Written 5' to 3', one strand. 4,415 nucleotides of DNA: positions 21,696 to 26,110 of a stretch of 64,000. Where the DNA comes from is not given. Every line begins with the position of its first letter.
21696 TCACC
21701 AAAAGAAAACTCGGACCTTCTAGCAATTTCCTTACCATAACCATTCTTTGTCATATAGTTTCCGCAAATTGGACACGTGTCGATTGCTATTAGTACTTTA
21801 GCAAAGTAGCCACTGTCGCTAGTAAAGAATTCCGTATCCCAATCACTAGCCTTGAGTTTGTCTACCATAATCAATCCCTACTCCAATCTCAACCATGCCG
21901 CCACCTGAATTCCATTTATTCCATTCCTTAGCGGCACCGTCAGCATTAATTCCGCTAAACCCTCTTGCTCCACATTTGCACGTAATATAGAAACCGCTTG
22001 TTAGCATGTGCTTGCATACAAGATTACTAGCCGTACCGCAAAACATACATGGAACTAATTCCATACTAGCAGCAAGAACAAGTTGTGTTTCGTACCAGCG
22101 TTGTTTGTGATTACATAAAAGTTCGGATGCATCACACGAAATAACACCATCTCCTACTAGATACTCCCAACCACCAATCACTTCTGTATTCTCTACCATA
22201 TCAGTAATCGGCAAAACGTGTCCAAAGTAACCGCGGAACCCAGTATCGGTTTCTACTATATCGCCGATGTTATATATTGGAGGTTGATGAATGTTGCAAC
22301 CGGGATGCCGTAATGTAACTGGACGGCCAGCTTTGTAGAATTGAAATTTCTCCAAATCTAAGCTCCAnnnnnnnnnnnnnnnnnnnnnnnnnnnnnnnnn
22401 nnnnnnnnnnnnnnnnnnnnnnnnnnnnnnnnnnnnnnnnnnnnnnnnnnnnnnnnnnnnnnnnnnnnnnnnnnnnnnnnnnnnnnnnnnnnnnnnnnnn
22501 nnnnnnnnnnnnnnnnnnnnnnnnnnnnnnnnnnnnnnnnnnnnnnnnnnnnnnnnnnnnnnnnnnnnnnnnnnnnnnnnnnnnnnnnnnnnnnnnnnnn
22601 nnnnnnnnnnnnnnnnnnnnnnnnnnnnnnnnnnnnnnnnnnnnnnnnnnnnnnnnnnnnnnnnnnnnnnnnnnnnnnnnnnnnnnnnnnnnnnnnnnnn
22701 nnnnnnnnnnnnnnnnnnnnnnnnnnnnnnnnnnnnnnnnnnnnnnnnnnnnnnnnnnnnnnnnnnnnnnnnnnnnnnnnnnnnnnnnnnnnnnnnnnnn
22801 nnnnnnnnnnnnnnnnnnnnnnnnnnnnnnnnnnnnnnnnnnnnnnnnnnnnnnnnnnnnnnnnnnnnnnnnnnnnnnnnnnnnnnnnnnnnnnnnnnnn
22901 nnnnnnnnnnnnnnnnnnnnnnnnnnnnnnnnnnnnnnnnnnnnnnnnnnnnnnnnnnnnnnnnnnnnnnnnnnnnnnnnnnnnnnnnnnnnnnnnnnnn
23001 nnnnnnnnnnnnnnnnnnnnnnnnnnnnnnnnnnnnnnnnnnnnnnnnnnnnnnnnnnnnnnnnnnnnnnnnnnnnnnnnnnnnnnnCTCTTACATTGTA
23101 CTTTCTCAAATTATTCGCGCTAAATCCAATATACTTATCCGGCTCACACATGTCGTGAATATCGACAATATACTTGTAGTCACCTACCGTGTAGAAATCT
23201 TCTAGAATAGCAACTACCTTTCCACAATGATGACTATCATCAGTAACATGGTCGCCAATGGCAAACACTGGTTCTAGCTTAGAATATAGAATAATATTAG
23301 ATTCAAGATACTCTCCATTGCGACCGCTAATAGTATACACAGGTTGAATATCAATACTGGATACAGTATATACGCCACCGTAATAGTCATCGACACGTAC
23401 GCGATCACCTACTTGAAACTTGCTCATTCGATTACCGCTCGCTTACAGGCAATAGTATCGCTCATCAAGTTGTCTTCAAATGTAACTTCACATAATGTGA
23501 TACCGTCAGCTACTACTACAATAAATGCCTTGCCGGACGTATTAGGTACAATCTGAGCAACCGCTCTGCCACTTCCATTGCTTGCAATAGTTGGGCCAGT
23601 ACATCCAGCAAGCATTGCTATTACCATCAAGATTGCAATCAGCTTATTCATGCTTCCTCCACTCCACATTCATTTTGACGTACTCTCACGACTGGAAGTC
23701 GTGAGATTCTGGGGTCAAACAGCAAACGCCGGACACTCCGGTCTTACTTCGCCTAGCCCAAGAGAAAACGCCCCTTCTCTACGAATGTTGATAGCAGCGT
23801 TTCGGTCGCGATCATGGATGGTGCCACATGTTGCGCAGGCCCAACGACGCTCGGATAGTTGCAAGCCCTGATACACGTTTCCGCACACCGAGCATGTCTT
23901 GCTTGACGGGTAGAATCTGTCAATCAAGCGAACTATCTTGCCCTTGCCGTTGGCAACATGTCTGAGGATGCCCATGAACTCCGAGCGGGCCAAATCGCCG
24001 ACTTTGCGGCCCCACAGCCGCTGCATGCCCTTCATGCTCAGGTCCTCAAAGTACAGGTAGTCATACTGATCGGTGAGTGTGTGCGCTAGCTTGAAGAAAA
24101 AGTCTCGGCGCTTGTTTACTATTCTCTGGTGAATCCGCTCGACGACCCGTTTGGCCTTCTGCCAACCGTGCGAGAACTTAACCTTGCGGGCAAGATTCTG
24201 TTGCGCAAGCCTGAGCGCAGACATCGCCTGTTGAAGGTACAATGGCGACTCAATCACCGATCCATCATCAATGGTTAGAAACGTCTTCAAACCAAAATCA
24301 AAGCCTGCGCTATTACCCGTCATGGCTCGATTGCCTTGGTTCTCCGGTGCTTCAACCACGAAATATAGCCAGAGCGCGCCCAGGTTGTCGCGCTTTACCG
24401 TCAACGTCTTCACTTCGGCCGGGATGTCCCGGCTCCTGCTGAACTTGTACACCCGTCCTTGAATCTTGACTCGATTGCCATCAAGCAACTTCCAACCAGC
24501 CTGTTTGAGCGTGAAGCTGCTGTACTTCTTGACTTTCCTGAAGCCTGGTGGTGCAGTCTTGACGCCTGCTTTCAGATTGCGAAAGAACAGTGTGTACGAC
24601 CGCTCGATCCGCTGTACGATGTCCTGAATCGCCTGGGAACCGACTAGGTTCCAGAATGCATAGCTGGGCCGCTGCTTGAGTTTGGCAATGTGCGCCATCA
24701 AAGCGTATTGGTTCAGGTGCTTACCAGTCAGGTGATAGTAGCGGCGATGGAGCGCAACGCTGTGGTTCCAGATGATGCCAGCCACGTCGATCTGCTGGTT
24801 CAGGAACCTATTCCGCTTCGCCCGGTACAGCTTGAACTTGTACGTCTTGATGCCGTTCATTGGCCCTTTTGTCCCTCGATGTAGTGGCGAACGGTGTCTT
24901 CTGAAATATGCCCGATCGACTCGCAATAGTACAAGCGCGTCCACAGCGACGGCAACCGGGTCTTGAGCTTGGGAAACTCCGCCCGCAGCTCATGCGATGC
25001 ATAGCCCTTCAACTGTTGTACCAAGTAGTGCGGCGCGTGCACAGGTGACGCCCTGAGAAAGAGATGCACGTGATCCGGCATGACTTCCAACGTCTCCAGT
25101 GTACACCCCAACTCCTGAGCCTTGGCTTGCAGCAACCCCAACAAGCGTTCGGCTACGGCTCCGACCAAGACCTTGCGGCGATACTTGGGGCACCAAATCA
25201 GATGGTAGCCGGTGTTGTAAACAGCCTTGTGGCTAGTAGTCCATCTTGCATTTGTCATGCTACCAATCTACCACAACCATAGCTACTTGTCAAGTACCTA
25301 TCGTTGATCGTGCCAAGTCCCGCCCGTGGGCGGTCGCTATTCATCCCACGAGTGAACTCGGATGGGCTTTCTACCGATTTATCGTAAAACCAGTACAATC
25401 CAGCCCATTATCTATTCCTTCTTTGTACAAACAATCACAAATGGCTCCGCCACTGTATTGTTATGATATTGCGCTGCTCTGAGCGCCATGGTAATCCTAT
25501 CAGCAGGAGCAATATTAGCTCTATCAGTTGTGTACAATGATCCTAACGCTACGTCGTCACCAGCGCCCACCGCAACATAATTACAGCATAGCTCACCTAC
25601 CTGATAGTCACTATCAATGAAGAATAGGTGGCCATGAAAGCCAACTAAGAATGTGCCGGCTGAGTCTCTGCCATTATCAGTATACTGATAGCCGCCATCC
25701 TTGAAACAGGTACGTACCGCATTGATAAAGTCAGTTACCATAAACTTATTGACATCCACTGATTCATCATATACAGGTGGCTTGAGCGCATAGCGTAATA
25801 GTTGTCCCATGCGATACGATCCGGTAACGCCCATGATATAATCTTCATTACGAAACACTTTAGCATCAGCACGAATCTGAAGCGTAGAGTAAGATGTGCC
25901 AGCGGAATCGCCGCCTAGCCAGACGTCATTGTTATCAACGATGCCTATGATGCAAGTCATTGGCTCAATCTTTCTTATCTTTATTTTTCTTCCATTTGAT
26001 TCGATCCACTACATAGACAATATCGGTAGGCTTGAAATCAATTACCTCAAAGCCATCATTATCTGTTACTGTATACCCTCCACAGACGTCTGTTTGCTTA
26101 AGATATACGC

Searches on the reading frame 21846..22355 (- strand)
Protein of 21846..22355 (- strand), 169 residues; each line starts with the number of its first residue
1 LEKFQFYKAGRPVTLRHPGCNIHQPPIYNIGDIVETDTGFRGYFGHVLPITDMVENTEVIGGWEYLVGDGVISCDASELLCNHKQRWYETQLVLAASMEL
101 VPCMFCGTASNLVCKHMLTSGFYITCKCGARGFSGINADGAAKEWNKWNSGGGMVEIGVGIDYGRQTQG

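Call 85: search_protein_families(library=phrogs, proteins=[window:21846-22355:-], max_evalue=0.001)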
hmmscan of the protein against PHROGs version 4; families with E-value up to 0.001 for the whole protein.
window:21846-22355:- (169 aa): 1 family
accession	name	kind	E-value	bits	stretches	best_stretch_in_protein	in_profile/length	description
phrog_599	-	moron, auxiliary metabolic gene and host takeover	7.9e-05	23.9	1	91-147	65-125/262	Lar-like restriction alleviation protein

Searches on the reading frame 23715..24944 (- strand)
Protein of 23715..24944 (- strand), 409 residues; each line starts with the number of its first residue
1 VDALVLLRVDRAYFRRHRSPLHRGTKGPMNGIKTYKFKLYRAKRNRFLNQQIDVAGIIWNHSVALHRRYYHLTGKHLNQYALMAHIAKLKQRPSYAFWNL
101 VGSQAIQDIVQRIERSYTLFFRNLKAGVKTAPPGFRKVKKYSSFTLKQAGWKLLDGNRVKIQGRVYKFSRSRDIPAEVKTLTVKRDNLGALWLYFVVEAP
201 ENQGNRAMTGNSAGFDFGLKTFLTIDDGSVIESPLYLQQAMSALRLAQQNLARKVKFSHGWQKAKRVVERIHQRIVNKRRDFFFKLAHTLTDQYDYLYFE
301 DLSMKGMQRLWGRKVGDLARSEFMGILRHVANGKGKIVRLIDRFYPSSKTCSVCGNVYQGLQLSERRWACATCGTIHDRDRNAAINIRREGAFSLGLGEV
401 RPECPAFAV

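Call 11: search_protein_families(library=pfam, proteins=[window:23715-24944:-], max_evalue=0.01)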
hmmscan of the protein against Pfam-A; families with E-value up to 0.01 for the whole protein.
window:23715-24944:- (409 aa): 3 families
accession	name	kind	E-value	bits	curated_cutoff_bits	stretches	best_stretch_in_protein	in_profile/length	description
PF01385.25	OrfB_IS605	-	4.7e-20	72.4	30.5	1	201-309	7-118/120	Probable transposase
PF07282.18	Cas12f1-like_TNB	-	8.2e-19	68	26.3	1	322-387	3-60/60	Cas12f1-like, TNB domain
PF21349.2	RUBY_RBDX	-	0.0075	16.1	26.5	0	368-380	1-13/30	Rubrerythrin, rubredoxin-like domain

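Call 83: find_related_loci(query=window:23715-24944:-, collection=genome_contigs, flank=1000)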
Query window:23715-24944:- (409 aa) in genome_contigs; peptide patterns used: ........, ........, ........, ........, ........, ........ (x = any residue, [..] = any of these).
220 stretches matched a pattern; 185 encode a relative of the query (tblastn E <= 1e-3); the best 80 are kept; 80 distinct loci.
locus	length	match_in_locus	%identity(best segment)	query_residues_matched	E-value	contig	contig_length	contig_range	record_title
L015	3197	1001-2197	69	31-409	0e+0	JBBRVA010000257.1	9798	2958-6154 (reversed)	MAG: Caldilineales bacterium isolate La3_metabat2.059 La3_metabat2.059_K_379652_L_9798_cov_27.5090, whole genome shotgun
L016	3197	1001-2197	67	1-402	0e+0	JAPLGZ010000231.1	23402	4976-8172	MAG: Chloroflexota bacterium isolate LacPavin_0920_WC57_MAG_53_11 LacPavin_0920_WC57_scaffold_265058, whole genome shotg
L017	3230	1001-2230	67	1-409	0e+0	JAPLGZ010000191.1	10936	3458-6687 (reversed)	MAG: Chloroflexota bacterium isolate LacPavin_0920_WC57_MAG_53_11 LacPavin_0920_WC57_scaffold_376830, whole genome shotg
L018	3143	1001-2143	69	29-409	0e+0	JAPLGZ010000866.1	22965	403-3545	MAG: Chloroflexota bacterium isolate LacPavin_0920_WC57_MAG_53_11 LacPavin_0920_WC57_scaffold_118564, whole genome shotg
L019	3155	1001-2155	69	28-408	0e+0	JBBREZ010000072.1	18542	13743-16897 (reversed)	MAG: Caldilineales bacterium isolate Co_metawrap_2541 Cmw_2541_k141_23756272_length_18542_cov_8.0000, whole genome shotg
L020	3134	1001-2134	69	32-409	0e+0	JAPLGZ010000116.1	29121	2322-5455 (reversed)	MAG: Chloroflexota bacterium isolate LacPavin_0920_WC57_MAG_53_11 LacPavin_0920_WC57_scaffold_763565, whole genome shotg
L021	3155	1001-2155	67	29-409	0e+0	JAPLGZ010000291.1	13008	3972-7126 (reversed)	MAG: Chloroflexota bacterium isolate LacPavin_0920_WC57_MAG_53_11 LacPavin_0920_WC57_scaffold_1070628, whole genome shot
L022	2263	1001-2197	66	24-402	0e+0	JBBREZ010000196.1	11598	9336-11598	MAG: Caldilineales bacterium isolate Co_metawrap_2541 Cmw_2541_k141_18301144_length_11598_cov_6.9979, whole genome shotg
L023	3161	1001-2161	67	29-403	2e-176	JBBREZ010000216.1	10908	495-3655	MAG: Caldilineales bacterium isolate Co_metawrap_2541 Cmw_2541_k141_992132_length_10908_cov_7.9128, whole genome shotgun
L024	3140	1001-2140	61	19-401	5e-157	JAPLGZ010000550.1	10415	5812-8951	MAG: Chloroflexota bacterium isolate LacPavin_0920_WC57_MAG_53_11 LacPavin_0920_WC57_scaffold_814815, whole genome shotg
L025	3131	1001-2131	61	28-401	5e-154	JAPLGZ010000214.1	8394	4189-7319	MAG: Chloroflexota bacterium isolate LacPavin_0920_WC57_MAG_53_11 LacPavin_0920_WC57_scaffold_1032813, whole genome shot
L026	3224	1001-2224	54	1-409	6e-143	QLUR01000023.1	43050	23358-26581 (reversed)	MAG: Bacillota bacterium isolate HKB214 DDT21_23, whole genome shotgun sequence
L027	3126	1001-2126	63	29-401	6e-137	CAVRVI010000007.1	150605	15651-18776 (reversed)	MAG: uncultured Chloroflexia bacterium isolate MFD02242.bin.2.102 genome assembly, contig: contig_38003, whole genome sh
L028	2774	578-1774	53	1-403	2e-136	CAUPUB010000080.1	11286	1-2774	MAG TPA_asm: uncultured Fretibacterium sp. isolate SRR9684962_bin.2_MetaWRAP_v1.3_MAG genome assembly, contig: ERZ142072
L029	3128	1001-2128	53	33-408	1e-133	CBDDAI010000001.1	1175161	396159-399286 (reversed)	MAG: Trueperaceae bacterium isolate 89c68634-e88c-4ad2-9029-4d9b4d35bd49 genome assembly, contig: contig_1, whole genome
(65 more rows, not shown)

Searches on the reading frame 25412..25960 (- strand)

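Call 85: search_protein_families(library=phrogs, proteins=[window:25412-25960:-], max_evalue=0.001)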
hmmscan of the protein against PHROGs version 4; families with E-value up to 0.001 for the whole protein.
window:25412-25960:- (182 aa): 1 family
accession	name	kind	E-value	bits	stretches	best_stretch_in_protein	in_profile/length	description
phrog_1040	-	other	9.4e-19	69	1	1-181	14-158/277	peptidase HslV family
